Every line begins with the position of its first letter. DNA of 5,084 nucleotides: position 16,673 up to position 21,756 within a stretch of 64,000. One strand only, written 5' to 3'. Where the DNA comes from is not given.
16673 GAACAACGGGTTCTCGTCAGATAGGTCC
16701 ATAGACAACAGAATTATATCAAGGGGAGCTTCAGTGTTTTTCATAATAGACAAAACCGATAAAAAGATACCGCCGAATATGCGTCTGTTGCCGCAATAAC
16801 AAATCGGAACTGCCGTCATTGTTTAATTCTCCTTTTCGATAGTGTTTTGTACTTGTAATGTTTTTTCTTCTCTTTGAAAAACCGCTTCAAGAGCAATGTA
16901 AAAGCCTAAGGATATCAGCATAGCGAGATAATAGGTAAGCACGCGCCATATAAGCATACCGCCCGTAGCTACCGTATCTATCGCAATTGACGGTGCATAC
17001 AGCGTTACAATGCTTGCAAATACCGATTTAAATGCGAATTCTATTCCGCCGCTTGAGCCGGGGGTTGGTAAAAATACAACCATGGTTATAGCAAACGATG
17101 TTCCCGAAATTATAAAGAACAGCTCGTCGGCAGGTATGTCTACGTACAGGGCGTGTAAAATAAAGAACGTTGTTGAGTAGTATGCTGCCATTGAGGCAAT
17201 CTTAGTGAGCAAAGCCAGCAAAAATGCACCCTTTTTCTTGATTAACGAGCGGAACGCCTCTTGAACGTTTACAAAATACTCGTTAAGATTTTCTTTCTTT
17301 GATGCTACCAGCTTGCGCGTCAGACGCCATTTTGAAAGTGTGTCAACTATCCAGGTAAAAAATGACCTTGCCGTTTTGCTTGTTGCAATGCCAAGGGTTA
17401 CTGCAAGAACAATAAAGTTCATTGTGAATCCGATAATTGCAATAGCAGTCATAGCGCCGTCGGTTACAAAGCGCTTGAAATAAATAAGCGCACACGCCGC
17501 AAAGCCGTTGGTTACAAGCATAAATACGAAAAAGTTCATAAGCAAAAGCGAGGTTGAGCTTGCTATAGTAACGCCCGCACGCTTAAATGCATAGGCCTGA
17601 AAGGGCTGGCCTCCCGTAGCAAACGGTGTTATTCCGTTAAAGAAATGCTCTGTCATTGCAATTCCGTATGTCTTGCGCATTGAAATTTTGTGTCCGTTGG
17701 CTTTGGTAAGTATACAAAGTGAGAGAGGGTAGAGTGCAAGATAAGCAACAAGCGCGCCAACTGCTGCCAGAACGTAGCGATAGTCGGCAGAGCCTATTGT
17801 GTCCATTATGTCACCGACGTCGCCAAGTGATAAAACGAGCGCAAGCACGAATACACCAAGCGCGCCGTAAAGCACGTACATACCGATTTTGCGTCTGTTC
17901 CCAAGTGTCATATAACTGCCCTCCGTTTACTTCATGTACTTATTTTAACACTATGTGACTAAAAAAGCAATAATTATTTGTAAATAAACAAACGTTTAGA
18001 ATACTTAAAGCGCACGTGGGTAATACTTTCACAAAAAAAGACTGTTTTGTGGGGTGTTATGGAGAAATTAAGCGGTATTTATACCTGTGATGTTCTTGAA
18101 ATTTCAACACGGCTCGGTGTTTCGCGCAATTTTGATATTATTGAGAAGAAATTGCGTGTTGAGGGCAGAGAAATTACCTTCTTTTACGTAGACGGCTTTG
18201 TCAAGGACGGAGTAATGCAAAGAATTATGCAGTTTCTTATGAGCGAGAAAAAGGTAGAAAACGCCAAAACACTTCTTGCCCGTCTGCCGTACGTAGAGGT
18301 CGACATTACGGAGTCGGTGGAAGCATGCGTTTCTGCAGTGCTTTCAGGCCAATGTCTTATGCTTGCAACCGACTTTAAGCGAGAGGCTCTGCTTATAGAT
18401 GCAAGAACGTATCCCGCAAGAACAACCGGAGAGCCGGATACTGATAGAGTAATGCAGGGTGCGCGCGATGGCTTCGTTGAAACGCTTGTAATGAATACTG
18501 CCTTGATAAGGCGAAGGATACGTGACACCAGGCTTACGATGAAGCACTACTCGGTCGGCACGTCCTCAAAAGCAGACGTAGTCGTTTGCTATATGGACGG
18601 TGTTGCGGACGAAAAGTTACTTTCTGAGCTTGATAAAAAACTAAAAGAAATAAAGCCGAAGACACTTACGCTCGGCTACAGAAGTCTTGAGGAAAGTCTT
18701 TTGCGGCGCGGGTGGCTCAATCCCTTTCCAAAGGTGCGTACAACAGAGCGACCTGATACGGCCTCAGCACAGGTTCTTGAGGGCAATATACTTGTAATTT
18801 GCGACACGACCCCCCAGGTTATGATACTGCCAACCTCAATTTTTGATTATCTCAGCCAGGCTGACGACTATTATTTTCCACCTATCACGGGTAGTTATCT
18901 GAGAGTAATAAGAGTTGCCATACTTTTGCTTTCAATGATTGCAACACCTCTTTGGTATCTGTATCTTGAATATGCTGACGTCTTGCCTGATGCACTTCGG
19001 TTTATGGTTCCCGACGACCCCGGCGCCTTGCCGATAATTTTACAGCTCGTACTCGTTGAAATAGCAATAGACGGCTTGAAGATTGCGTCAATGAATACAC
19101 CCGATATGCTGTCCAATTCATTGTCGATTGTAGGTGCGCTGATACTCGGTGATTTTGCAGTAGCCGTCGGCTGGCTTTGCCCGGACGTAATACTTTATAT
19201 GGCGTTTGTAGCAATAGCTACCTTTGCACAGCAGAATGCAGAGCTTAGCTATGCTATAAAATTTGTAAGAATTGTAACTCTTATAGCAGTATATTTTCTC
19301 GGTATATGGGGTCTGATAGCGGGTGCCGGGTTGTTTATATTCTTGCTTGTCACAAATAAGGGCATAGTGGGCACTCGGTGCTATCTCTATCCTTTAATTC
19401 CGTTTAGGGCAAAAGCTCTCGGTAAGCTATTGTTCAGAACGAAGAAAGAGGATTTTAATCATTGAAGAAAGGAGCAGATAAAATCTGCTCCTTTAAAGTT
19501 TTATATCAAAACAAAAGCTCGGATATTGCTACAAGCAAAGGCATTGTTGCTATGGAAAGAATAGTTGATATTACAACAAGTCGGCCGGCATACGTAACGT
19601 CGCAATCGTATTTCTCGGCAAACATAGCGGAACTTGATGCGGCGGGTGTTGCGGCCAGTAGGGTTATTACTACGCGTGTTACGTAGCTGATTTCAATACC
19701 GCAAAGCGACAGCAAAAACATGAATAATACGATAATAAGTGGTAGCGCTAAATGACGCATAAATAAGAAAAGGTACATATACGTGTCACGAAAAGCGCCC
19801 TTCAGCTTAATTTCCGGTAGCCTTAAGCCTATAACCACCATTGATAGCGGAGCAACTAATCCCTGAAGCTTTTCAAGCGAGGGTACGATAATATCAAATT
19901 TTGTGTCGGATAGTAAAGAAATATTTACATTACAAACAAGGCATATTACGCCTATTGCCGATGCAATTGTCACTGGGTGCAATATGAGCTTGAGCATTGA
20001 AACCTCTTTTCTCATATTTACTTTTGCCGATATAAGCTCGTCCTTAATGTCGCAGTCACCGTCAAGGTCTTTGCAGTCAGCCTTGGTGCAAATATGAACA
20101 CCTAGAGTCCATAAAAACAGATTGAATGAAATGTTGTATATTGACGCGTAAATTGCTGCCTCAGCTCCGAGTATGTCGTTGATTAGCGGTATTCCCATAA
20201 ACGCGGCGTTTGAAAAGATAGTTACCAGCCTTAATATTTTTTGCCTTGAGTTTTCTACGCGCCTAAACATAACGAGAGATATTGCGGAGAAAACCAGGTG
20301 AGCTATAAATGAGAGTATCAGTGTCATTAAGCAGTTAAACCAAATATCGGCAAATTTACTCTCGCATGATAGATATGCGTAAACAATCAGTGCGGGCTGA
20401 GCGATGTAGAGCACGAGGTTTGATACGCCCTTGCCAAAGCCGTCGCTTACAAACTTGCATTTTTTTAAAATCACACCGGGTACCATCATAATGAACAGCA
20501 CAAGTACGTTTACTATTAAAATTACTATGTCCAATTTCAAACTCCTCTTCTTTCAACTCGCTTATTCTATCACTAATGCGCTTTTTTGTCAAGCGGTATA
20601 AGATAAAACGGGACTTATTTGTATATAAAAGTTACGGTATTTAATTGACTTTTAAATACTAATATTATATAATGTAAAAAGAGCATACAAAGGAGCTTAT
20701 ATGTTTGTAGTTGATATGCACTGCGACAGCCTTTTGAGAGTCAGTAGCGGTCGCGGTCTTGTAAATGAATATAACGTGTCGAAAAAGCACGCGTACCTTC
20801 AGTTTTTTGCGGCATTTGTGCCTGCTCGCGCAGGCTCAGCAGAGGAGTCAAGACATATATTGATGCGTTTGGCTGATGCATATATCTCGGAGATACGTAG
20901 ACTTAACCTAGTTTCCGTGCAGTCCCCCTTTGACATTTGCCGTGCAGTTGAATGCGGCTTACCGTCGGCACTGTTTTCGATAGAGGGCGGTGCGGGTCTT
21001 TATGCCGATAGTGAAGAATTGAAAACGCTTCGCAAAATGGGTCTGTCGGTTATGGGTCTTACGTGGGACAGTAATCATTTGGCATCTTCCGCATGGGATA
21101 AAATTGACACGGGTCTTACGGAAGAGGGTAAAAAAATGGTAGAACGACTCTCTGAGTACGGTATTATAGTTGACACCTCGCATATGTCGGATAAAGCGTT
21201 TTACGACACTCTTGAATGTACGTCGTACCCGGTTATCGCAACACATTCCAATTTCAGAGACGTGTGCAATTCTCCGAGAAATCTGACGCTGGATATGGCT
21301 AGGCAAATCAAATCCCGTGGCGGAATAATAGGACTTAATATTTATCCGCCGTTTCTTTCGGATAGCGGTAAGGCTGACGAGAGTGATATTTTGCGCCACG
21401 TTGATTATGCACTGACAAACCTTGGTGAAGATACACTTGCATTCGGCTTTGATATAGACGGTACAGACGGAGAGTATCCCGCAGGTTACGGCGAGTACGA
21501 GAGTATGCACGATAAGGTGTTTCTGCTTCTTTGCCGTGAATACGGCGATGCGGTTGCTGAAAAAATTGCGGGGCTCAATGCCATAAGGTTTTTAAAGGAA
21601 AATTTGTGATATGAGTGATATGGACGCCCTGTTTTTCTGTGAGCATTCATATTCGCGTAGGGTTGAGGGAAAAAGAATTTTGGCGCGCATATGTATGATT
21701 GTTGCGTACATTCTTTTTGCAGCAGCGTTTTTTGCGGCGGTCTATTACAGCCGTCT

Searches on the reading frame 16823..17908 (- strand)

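Call 20: search_protein_families(library=pfam, max_evalue=0.001, proteins=[window:16823-17908:-])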
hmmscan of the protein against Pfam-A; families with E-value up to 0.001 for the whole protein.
window:16823-17908:- (361 aa): 1 family
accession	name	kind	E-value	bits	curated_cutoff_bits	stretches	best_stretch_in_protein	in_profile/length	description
PF03706.18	LPG_synthase_TM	-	1.1e-33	117.5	33.4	1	17-332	3-301/302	Lysylphosphatidylglycerol synthase TM region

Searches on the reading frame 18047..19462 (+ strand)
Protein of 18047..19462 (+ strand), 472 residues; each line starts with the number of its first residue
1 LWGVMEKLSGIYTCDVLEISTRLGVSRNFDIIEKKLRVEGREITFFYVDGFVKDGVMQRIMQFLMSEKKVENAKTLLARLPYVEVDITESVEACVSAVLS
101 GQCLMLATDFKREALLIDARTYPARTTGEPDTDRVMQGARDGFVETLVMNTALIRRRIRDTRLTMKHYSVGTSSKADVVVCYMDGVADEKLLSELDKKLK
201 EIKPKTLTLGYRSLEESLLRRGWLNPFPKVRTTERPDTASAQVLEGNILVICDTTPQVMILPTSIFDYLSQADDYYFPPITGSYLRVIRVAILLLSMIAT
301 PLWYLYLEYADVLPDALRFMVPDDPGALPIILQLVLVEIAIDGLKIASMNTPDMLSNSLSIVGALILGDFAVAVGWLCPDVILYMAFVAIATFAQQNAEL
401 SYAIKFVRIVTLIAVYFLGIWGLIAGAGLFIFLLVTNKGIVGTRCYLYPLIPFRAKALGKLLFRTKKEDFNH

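Call 20: search_protein_families(library=pfam, max_evalue=0.001, proteins=[window:18047-19462:+])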
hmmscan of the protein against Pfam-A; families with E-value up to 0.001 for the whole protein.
window:18047-19462:+ (472 aa): 1 family
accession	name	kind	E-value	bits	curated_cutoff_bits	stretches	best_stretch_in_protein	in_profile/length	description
PF03323.18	GerA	-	6.8e-128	427.5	27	1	26-468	8-458/466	Bacillus/Clostridium GerA spore germination protein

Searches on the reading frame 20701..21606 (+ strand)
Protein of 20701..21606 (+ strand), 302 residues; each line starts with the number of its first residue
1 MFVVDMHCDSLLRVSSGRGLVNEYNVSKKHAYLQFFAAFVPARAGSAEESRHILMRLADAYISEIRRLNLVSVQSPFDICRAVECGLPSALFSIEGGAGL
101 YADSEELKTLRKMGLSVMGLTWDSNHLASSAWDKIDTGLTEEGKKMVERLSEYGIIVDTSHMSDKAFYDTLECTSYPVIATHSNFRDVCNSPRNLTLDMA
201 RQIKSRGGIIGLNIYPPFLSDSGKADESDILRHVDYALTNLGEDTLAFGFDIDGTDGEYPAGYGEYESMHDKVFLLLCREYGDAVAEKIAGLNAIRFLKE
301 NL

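Call 20: search_protein_families(library=pfam, max_evalue=0.001, proteins=[window:20701-21606:+])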
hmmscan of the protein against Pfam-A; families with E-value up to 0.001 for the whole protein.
window:20701-21606:+ (302 aa): 1 family
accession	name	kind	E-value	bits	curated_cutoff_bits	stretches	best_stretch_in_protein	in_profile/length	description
PF01244.27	Peptidase_M19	-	2.7e-61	207.9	26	1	2-300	7-319/319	Membrane dipeptidase (Peptidase family M19)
